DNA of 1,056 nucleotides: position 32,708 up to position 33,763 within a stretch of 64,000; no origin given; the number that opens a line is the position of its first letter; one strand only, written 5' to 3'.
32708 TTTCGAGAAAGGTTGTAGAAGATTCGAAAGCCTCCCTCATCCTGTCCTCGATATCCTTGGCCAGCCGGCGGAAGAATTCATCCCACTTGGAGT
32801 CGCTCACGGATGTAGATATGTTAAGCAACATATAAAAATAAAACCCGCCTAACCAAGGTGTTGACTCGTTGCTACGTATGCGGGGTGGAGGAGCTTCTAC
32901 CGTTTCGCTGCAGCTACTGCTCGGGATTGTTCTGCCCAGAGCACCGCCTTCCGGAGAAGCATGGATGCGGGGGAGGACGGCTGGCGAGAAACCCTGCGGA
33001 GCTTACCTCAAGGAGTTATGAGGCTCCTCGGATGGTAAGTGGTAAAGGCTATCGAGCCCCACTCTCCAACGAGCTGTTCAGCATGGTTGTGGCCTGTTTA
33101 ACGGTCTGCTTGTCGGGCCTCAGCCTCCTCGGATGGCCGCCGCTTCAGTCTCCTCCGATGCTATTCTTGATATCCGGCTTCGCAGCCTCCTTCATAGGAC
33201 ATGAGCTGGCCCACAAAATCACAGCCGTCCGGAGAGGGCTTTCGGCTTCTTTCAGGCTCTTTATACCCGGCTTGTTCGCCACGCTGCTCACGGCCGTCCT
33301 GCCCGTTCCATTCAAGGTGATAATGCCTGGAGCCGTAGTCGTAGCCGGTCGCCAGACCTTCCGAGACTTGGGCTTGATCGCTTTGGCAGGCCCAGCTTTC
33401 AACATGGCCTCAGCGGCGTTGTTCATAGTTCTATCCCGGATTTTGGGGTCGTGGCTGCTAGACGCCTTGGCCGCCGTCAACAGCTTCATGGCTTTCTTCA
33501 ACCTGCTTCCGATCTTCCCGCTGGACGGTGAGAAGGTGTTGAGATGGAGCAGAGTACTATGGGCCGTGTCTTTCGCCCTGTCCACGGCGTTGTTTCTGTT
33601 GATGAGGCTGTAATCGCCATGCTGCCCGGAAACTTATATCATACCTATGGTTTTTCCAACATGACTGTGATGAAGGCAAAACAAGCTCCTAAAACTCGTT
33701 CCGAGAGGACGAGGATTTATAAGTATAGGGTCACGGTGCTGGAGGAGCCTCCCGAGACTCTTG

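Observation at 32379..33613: Divergent stress pair: Hsp20 and an AN1-zinc-finger::site-2-protease fusion share a 26-bp AT-rich promoter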

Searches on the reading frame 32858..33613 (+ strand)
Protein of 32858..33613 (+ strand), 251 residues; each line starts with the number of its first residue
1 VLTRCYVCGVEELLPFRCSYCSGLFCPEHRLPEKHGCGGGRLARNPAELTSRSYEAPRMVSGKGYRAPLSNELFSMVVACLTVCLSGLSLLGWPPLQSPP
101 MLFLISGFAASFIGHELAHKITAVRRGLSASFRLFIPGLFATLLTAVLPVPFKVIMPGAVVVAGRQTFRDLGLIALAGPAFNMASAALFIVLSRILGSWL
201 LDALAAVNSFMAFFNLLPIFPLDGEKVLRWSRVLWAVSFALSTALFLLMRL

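Call 3: search_protein_families(library=pfam, proteins=[window:32858-33613:+], max_evalue=1)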
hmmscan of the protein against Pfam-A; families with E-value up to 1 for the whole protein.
window:32858-33613:+ (251 aa): 4 families
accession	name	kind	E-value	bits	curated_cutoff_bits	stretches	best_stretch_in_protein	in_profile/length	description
PF01428.23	zf-AN1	-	4.3e-11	43.2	27.9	1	5-39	1-37/40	AN1-like Zinc finger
PF02163.28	Peptidase_M50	-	3.7e-09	36.7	27.2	2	201-229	163-191/221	Peptidase family M50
PF04236.20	Transp_Tc5_C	-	0.055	14.3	27.4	1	4-37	29-63/63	Tc5 transposase C-terminal domain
PF01753.24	zf-MYND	-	0.87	10.1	22.7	0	5-23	1-19/39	MYND finger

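Call 4: search_protein_families(library=ncbifam, proteins=[window:32858-33613:+], max_evalue=1)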
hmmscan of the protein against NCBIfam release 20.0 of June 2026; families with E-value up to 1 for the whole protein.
window:32858-33613:+ (251 aa): 2 families
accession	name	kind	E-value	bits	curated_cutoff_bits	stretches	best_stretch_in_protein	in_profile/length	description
NF041501.1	cola_mem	domain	4.2e-05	22.7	150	1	213-248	241-276/312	FGLLP motif-containing membrane protein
NF041824.1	daptide_HExxH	equivalog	0.0025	17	300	1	174-224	222-276/379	daptide biosynthesis intramembrane metalloprotease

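Call 5: find_homologous_proteins(query=window:32858-33610:+)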
Query window:32858-33610:+ (251 aa): 155 proteins with E <= 0.001 among 4609 candidates; the best 120 are listed.
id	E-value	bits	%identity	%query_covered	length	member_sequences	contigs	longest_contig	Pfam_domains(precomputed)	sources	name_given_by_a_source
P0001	9.7e-160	548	100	100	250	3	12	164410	PF02163.29,PF01428.24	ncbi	ncbi:MAG: AN1-type zinc finger domain-containing protein [Candidatus Caldarchaeum sp.]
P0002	6.8e-143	493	89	100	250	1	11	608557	PF02163.29,PF01428.24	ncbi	ncbi:MAG: AN1-type zinc finger domain-containing protein [Candidatus Caldarchaeum sp.]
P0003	1.8e-89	318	93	66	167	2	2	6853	PF02163.29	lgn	-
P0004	6.6e-87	309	59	97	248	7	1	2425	PF02163.29,PF01428.24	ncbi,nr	ncbi:MAG: AN1-type zinc finger domain-containing protein, partial [Candidatus Caldarchaeum sp.]|nr:A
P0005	7.3e-82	293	57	100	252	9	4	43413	PF02163.29,PF01428.24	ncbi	ncbi:MAG: AN1-type zinc finger domain-containing protein [Candidatus Caldarchaeum sp.]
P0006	2.4e-77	278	54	100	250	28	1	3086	PF02163.29,PF01428.24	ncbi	ncbi:MAG: AN1-type zinc finger domain-containing protein [Candidatus Caldarchaeum sp.]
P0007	3.8e-75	271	52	93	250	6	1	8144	PF02163.29,PF01428.24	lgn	-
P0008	4.7e-74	267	52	100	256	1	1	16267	PF02163.29,PF01428.24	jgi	-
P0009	5.7e-73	264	51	100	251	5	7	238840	PF02163.29,PF01428.24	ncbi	ncbi:MAG: AN1-type zinc finger domain-containing protein [Candidatus Caldarchaeum sp.]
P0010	1.5e-72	262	54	100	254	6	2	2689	PF02163.29,PF01428.24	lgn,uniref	uniref:AN1-type domain-containing protein n=1 Tax=Caldiarchaeum subterraneum TaxID=311458 RepID=A0A7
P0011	1.9e-71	259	52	95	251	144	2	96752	PF02163.29,PF01428.24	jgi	jgi:Zn-dependent protease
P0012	2.7e-70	255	53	100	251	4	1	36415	PF02163.29,PF01428.24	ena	-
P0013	5.5e-70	254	51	100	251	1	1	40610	PF02163.29,PF01428.24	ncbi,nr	ncbi:MAG: hypothetical protein NZ956_03750 [Candidatus Caldarchaeum sp.]|nr:hypothetical protein [Ca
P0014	3.3e-67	245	49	100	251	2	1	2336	PF02163.29,PF01428.24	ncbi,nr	ncbi:MAG: hypothetical protein N3H84_07810 [Candidatus Caldarchaeum sp.]|nr:hypothetical protein [Ca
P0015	2.0e-64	236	51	95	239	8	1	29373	PF02163.29,PF01428.24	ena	-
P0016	1.5e-61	226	48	95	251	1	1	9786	PF02163.29,PF01428.24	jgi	jgi:hypothetical protein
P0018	1.0e-54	204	44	96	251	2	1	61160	PF02163.29,PF01428.24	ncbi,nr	ncbi:hypothetical protein HRbin01_01468 [archaeon HR01]|nr:hypothetical protein HRbin01_01468 [archa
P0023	2.2e-44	170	42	99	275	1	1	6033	PF02163.29,PF01428.24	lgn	-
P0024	1.9e-41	160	40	98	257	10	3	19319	PF02163.29,PF01428.24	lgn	-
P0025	7.7e-40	155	41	98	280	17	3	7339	PF02163.29,PF01428.24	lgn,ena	-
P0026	3.1e-39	153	40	98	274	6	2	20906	PF02163.29,PF01428.24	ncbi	-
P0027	3.1e-37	147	39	99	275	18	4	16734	PF02163.29,PF01428.24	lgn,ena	-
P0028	6.1e-36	142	40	88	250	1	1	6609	PF02163.29,PF01428.24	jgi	-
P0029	1.7e-35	141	37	98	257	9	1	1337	PF02163.29,PF01428.24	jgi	jgi:Zn-dependent protease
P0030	3.0e-35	140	39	98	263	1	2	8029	PF02163.29,PF01428.24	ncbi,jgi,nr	ncbi:MAG: site-2 protease family protein [Candidatus Bathyarchaeota archaeon]|jgi:Zn-dependent prote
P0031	5.5e-35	139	40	93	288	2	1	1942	PF02163.29,PF01428.24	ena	-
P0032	8.5e-35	139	38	95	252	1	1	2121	PF02163.29,PF01428.24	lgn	-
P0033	7.6e-34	136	35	99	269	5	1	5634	PF02163.29,PF01428.24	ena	-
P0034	1.5e-33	135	40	98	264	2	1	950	PF02163.29,PF01428.24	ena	-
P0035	8.6e-33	132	35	100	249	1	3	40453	PF02163.29,PF01428.24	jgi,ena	-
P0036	1.1e-32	132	35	94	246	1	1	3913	PF02163.29,PF01428.24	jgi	jgi:Zn-dependent protease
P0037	1.6e-32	131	37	96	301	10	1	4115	PF02163.29,PF01428.24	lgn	-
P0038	2.9e-32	130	35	99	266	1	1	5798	PF02163.29,PF01428.24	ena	-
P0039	6.4e-32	129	37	96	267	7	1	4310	PF02163.29,PF01428.24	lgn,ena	-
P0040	7.9e-32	129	36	96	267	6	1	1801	PF02163.29,PF01428.24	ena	-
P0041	2.5e-31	127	36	97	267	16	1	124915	PF02163.29,PF01428.24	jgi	jgi:Zn-dependent protease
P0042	7.8e-31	126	38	98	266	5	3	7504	PF02163.29,PF01428.24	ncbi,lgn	-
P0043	6.1e-28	116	44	59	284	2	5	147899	PF02163.29,PF01428.24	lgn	-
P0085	1.9e-17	82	38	51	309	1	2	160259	PF02163.29,PF01428.24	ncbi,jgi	ncbi:MAG: AN1-type zinc finger domain-containing protein [Candidatus Hodarchaeales archaeon]|jgi:Zn-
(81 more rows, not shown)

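Call 8: find_related_loci(query=window:32858-33610:+, collection=genome_contigs, flank=4000)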
Query window:32858-33610:+ (251 aa) in genome_contigs; peptide patterns used: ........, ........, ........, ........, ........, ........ (x = any residue, [..] = any of these).
134 stretches matched a pattern; 42 encode a relative of the query (tblastn E <= 1e-3); 42 distinct loci.
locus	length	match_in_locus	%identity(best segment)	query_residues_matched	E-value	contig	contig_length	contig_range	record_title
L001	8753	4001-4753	89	1-251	7e-147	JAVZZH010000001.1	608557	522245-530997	MAG: Candidatus Caldarchaeum sp. isolate JZ-3_201907_bins_57 JZ-3_201907_bins_57_scaffold_1, whole genome shotgun sequen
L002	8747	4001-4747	90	2-250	8e-147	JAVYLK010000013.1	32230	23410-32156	MAG: Candidatus Caldarchaeum sp. isolate BF3_201808_bins_33 BF3_201808_bins_33_scaffold_13, whole genome shotgun sequenc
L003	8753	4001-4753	54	2-251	2e-76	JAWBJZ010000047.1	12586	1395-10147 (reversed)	MAG: Candidatus Caldarchaeum sp. isolate GXS_201709_bins_78 GXS_201709_bins_78_scaffold_47, whole genome shotgun sequenc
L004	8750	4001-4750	51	2-251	2e-75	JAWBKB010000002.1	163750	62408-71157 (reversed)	MAG: Candidatus Caldarchaeum sp. isolate GXS_201803_bins_40 GXS_201803_bins_40_scaffold_2, whole genome shotgun sequence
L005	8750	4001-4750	49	2-251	1e-72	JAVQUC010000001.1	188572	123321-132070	MAG: Candidatus Caldarchaeum sp. isolate SKYBB_hs_bin7 NODE_100_length_188572_cov_310.572352, whole genome shotgun seque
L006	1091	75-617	51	71-251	3e-55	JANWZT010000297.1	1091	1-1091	MAG: Candidatus Caldarchaeum sp. isolate SKYG24 NODE_297_length_1091_cov_1.477318, whole genome shotgun sequence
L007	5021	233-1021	39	2-247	5e-42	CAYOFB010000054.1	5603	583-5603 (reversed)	MAG TPA_asm: uncultured Candidatus Bathyarchaeia archaeon isolate binchicken_co123_18 genome assembly, contig: NODE_1301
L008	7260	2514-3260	37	5-235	9e-38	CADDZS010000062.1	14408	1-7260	archaeon isolate B6 genome assembly, contig: NODE_2945_length_14408_cov_282.926336, whole genome shotgun sequence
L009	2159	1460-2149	39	2-218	1e-35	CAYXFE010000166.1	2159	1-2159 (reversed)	MAG TPA_asm: uncultured Candidatus Bathyarchaeia archaeon isolate SRP141559_co1_159 genome assembly, contig: NODE_34736_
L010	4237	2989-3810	30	2-235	3e-33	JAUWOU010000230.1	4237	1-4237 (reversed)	MAG: Candidatus Thorarchaeota archaeon isolate CSMAG_2458 CSMAG_2458_k141_361517_length_4237_cov_8.7056, whole genome sh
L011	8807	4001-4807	33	2-236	8e-33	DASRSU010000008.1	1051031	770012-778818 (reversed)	MAG TPA_asm: Candidatus Bathyarchaeia archaeon isolate SMAG_U6295 k141_592795, whole genome shotgun sequence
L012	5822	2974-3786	33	1-236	5e-33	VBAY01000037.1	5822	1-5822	MAG: Candidatus Bathyarchaeota archaeon isolate BA_4 14_0903_16_40cm_scaffold_17120, whole genome shotgun sequence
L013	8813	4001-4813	33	1-236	1e-32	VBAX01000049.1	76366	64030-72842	MAG: Candidatus Bathyarchaeota archaeon isolate BA_3 14_1009_13_20cm_scaffold_31, whole genome shotgun sequence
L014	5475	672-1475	34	2-235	3e-32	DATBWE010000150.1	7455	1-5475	MAG TPA_asm: Candidatus Bathyarchaeia archaeon isolate SMAG_U7533 k141_1043879, whole genome shotgun sequence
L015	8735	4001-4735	36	2-237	5e-32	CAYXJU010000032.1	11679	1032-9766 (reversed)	MAG TPA_asm: uncultured Candidatus Bathyarchaeia archaeon isolate SRP098346_co1_293 genome assembly, contig: NODE_6794_l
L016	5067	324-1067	35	1-237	6e-32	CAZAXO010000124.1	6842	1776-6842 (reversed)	MAG TPA_asm: uncultured Candidatus Bathyarchaeia archaeon isolate SRP323688_co1_240 genome assembly, contig: NODE_15677_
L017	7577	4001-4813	30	2-235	2e-31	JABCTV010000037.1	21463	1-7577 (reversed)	MAG: Candidatus Thorarchaeota archaeon isolate HM6_B34 NODE_1067_length_21463_cov_0.513686, whole genome shotgun sequenc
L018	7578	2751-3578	31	2-235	5e-31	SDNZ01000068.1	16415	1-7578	MAG: Candidatus Thorarchaeota archaeon isolate AMARA_8 AMARA-sed17-9546, whole genome shotgun sequence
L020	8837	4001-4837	29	2-237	4e-30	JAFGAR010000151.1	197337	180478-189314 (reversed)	MAG: Candidatus Thorarchaeota archaeon isolate Zod_maxbin.0292 k87_5801563, whole genome shotgun sequence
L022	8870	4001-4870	31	1-247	5e-27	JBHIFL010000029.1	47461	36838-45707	MAG: Candidatus Heimdallarchaeota archaeon isolate b1.sp2_bin.26 NODE_95_length_47461_cov_7.449205, whole genome shotgun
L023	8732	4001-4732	34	1-235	2e-26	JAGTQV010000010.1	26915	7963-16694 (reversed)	MAG: Candidatus Bathyarchaeota archaeon isolate QZM_B1_bin_58 QZM_B1_bin_58_scaffold_1650_curated, whole genome shotgun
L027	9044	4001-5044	29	2-241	5e-22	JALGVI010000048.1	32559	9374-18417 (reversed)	MAG: Candidatus Helarchaeota archaeon isolate Meg19_1012_Bin_504 Meg19_1012_Bin_504_scaffold_4817, whole genome shotgun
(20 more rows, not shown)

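Call 21: search_protein_families(library=pfam, proteins=[L008:1345-2382:-, L010:2154-2621:-, L011:3479-3898:-, L013:1184-3418:+, L017:2441-3835:-, L017:1806-2273:-, L020:1854-2279:-, L022:3101-3823:-, L023:3267-3596:-, L027:3188-3820:-], max_evalue=0.01)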
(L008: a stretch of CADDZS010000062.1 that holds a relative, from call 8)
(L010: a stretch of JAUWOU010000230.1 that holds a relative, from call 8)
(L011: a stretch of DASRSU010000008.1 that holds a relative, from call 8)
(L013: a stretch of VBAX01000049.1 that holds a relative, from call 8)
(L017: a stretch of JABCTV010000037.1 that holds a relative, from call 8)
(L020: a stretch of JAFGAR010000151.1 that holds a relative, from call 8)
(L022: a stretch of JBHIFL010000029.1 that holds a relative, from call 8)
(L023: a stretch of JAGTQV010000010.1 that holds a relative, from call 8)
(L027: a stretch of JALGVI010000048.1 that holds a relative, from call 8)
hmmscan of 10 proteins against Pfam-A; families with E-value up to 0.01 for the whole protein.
L008:1345-2382:- (345 aa): 0 families

L010:2154-2621:- (155 aa): 0 families

L011:3479-3898:- (139 aa): 0 families

L013:1184-3418:+ (745 aa): 3 families
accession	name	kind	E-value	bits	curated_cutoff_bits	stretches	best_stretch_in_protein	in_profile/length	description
PF13175.12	AAA_15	-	4.8e-27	96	32.1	2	382-473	291-374/374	AAA ATPase domain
PF13304.12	AAA_21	-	8.7e-19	69.1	27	2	401-474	232-304/304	AAA domain, putative AbiEii toxin, Type IV TA system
PF02463.25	SMC_N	-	4.5e-05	23.4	40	0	49-89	2-44/220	RecF/RecN/SMC N terminal domain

L017:2441-3835:- (464 aa): 13 families
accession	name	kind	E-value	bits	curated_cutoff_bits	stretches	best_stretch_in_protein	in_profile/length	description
PF07992.20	Pyr_redox_2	-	1.3e-15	58.1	26.1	2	2-48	1-45/291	Pyridine nucleotide-disulphide oxidoreductase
PF21688.3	FAD-depend_C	-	3.5e-09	37.6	27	1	258-406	42-195/197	FAD-dependent protein, C-terminal domain-like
PF01266.30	DAO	-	1.1e-07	32.1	27.9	1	3-37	1-33/353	FAD dependent oxidoreductase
PF01134.28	GIDA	-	1.1e-07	31.8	22.1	0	369-456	305-386/391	Glucose inhibited division protein A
PF00890.30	FAD_binding_2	-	2.1e-07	30.9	20.4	1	3-37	1-33/414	FAD binding domain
PF01494.25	FAD_binding_3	-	2.8e-06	27.2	22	0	1-34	1-32/349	FAD binding domain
PF13454.12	NAD_binding_9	-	4.7e-06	27.1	21.8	1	5-41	1-38/155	FAD-NAD(P)-binding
PF05834.18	Lycopene_cycl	-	6.3e-06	25.9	23.4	1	3-38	1-36/380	Lycopene cyclase protein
PF01946.23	Thi4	-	1.6e-05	24.7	26.2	1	2-35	18-50/235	Thi4 family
PF03486.20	HI0933_like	-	1.9e-05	24.7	50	1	3-40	2-37/244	HI0933-like protein Rossmann domain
PF13738.12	Pyr_redox_3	-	4e-05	23.5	30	1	6-37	2-32/305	Pyridine nucleotide-disulphide oxidoreductase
PF12831.13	FAD_oxidored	-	0.00048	20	27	0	3-36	1-32/416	FAD dependent oxidoreductase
PF13450.12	NAD_binding_8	-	0.0032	18.1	21.9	1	6-36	1-29/68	NAD(P)-binding Rossmann-like domain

L017:1806-2273:- (155 aa): 0 families

L020:1854-2279:- (141 aa): 0 families

L022:3101-3823:- (240 aa): 1 family
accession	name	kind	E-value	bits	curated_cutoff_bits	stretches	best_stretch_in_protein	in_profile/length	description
PF19122.5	DUF5806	-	0.0017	18.7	33.5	0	27-72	77-120/148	Family of unknown function (DUF5806)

L023:3267-3596:- (109 aa): 2 families
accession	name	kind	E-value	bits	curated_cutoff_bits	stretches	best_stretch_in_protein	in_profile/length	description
PF00406.28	ADK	-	8.2e-10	39.4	26.8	1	1-81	80-150/151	Adenylate kinase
PF13207.12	AAA_17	-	0.00058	20.6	27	1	1-55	77-132/136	AAA domain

L027:3188-3820:- (210 aa): 5 families
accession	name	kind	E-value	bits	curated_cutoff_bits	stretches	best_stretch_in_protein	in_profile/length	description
PF12773.13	DZR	-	1.2e-09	38.7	27.3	1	162-206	1-45/45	Double zinc ribbon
PF10571.15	UPF0547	-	4.4e-09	36.7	29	2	187-206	2-21/26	Uncharacterised protein family UPF0547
PF13248.11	Zn_ribbon_3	-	2.5e-08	33.5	27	2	186-207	3-24/26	zinc-ribbon domain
PF17032.10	Zn_ribbon_15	-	1e-06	29.9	28.9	0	185-206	52-73/73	zinc-ribbon family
PF13240.11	Zn_Ribbon_1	-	5.1e-06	26.5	25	1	162-182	2-22/23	zinc-ribbon domain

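Call 22: search_protein_families(library=pfam, proteins=[L027:2596-3015:-, L018:620-1138:-, L008:3734-5023:+, L011:5019-5879:-, L017:5155-5541:-, L018:3725-5263:+, L022:5015-7468:-, L023:5186-6622:+, L027:5191-5946:-, L016:1141-1710:+], max_evalue=0.01)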
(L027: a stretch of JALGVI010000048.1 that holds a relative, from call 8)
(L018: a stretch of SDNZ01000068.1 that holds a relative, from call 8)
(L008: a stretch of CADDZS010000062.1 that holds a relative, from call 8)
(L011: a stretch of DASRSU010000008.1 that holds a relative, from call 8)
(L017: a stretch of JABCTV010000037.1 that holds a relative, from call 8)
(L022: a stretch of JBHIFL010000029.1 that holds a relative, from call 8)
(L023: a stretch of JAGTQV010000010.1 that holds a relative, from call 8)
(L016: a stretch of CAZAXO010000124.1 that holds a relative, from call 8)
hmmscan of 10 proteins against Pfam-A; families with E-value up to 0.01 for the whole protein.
L027:2596-3015:- (139 aa): 1 family
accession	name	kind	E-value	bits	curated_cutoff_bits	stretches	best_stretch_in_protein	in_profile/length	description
PF01619.24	Pro_dh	-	0.0027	17.7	27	1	61-131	67-143/278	Proline dehydrogenase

L018:620-1138:- (172 aa): 0 families

L008:3734-5023:+ (430 aa): 7 families
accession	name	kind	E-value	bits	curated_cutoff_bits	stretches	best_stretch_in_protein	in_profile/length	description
PF00534.26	Glycos_transf_1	-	3.5e-26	92.2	26.4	1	224-377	27-170/172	Glycosyl transferases group 1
PF13692.12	Glyco_trans_1_4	-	2e-22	80.4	27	1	218-365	6-142/142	Glycosyl transferases group 1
PF13439.12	Glyco_transf_4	-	3.7e-15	56.8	28.5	1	15-181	2-169/170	Glycosyltransferase Family 4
PF13579.12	Glyco_trans_4_4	-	5.6e-07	30.5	29.7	1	15-176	1-157/158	Glycosyl transferase 4-like domain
PF08323.17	Glyco_transf_5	-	3e-06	27.6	22.7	1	71-166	107-207/239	Starch synthase catalytic domain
PF13524.12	Glyco_trans_1_2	-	0.0002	21.8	25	1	282-386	31-135/144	Glycosyl transferase-like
PF20706.3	GT4-conflict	-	0.00023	20.7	26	1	293-342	277-324/385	Family 4 Glycosyltransferase in conflict systems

L011:5019-5879:- (286 aa): 4 families
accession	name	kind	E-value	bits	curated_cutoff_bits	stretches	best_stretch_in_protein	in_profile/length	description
PF01472.26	PUA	-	9.4e-21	74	24.8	1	192-264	1-73/74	PUA domain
PF01509.24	TruB_N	-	2e-17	64.4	27.3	2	64-123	73-149/149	TruB family pseudouridylate synthase (N terminal domain)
PF16198.10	TruB_C_2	-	6.5e-17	61.9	29.3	1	124-188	1-65/66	tRNA pseudouridylate synthase B C-terminal domain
PF21238.2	Pus10_C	-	8.3e-08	32.5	27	1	50-128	123-203/232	Pus10, C-terminal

L017:5155-5541:- (128 aa): 0 families

L018:3725-5263:+ (513 aa): 3 families
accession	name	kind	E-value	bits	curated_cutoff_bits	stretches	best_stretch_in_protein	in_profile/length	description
PF09239.17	Topo-VIb_trans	-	1e-50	172.1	24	1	322-475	1-158/159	Topoisomerase VI B subunit, transducer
PF02518.31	HATPase_c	-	1e-06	29.6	26.4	1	36-136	5-85/111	Histidine kinase-, DNA gyrase B-, and HSP90-like ATPase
PF13589.12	HATPase_c_3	-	4.9e-05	23.8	25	1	39-129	5-80/137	Histidine kinase-, DNA gyrase B-, and HSP90-like ATPase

L022:5015-7468:- (817 aa): 10 families
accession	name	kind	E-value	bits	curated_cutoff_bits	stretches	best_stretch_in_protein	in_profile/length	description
PF17045.10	CEP63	-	0.00033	21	33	2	332-555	32-259/263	Centrosomal protein of 63 kDa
PF07926.17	TPR_MLP1_2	-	0.001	19.5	36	1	554-674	2-117/129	TPR/MLP1/MLP2-like protein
PF05911.16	FPP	-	0.0012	17.6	40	1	529-674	689-835/871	Filament-like plant protein, long coiled-coil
PF06818.20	Fez1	-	0.0028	18.6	34.4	1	340-487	8-153/199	Fez1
PF15905.10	HMMR_N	-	0.0059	16.6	30.1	1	543-705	161-320/330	Hyaluronan mediated motility receptor N-terminal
PF15898.10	PRKG1_interact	-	0.0061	17.6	32.4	1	610-678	6-74/101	cGMP-dependent protein kinase interacting domain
PF12802.13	MarR_2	-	0.0062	17.1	27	0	728-780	7-59/61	MarR family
PF13412.12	HTH_24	-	0.0065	16.5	21.9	0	730-772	7-48/48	Winged helix-turn-helix DNA-binding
PF04871.18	Uso1_p115_C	-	0.0088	16.8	28.4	1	540-640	9-99/121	Uso1 / p115 like vesicle tethering protein, C terminal region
PF01895.24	PhoU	-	0.0094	16.7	23.5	1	438-482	9-55/89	PhoU domain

L023:5186-6622:+ (479 aa): 4 families
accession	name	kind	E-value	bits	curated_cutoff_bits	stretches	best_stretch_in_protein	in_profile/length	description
PF07690.21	MFS_1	-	6.3e-52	177.1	33.4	2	27-412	3-345/347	Major Facilitator Superfamily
PF00083.30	Sugar_tr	-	4.2e-05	23.1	22.3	1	73-190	64-187/452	Sugar (and other) transporter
PF05977.19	MFS_3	-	7.8e-05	21.7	27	1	19-181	16-176/524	Transmembrane secretion effector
PF03137.26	OATP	-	0.0066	15.2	25.8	0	112-169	137-194/545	Organic Anion Transporter Polypeptide (OATP) family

L027:5191-5946:- (251 aa): 0 families

L016:1141-1710:+ (190 aa): 4 families
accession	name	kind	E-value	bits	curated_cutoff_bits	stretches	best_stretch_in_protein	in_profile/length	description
PF13023.12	HD_3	-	1.2e-27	97.2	22.5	1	11-161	2-148/165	HD domain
PF12917.13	YfbR-like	-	8e-18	65.2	25.9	1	6-161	2-154/182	5'-deoxynucleotidase YfbR-like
PF01966.28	HD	-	1.5e-09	38.6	22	1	35-143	2-115/116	HD domain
PF17083.10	Swm2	-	0.0091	16.4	25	0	83-180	8-102/130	Nucleolar protein Swm2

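Call 23: find_encoding_contigs(protein=P0018, flank=4000, max_places=2)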
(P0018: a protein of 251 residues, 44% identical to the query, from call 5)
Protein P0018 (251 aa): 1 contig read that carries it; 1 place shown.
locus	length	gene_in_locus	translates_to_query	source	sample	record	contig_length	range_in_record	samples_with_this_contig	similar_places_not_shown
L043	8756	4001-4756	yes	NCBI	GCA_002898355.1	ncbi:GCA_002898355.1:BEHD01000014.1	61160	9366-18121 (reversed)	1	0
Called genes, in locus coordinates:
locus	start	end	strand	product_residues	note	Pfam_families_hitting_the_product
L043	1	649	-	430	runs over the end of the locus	PF01336:tRNA_anti-codon, PF00152:tRNA-synt_2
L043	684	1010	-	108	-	PF01588:tRNA_bind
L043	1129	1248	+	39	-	-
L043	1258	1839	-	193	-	-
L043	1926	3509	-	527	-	PF04675:DNA_ligase_A_N, PF01068:DNA_ligase_A_M, PF04679:DNA_ligase_A_C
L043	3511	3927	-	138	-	PF00011:HSP20 (weak)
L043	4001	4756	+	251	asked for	PF01428:zf-AN1, PF02163:Peptidase_M50 (weak)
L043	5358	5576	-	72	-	PF06023:Csa1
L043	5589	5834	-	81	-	-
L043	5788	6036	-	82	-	-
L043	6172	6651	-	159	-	-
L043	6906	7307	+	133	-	-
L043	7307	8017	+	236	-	PF03787:RAMPs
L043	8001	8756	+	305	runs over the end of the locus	PF03787:RAMPs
